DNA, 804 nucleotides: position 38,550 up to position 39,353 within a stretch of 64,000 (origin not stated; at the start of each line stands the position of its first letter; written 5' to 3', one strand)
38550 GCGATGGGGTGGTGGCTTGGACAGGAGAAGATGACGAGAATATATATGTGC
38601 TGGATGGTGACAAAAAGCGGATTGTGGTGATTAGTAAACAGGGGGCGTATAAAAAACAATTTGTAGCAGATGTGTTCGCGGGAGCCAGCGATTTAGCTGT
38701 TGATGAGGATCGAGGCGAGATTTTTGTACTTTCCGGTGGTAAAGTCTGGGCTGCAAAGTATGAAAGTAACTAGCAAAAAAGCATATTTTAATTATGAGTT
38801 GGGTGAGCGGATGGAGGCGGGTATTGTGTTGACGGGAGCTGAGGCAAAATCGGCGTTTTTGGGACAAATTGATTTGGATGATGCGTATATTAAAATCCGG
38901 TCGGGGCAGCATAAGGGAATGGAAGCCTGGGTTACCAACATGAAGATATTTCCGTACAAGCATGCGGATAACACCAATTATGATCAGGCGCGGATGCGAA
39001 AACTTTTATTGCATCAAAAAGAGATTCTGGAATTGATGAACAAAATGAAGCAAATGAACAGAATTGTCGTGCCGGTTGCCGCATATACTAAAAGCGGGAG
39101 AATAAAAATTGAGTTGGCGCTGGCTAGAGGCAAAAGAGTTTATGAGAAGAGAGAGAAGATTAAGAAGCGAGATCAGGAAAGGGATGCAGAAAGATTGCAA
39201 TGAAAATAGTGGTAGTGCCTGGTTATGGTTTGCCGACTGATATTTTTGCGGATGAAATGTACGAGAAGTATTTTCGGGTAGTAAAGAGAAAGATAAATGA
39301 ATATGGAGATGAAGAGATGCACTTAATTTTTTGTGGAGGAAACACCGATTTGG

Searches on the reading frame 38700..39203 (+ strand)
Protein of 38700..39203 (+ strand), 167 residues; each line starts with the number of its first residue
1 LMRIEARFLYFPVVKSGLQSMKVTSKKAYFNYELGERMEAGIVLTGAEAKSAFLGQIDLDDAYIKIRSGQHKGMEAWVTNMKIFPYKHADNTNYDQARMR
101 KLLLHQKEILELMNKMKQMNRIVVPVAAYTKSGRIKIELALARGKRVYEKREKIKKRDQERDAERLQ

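Call 68: search_protein_families(library=pfam, proteins=[window:38700-39203:+], max_evalue=0.01)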
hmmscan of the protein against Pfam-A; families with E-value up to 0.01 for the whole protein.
window:38700-39203:+ (167 aa): 1 family
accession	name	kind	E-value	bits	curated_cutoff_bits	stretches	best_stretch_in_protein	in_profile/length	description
PF01668.23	SmpB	-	2.1e-42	144.9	27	1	24-165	3-139/143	SmpB protein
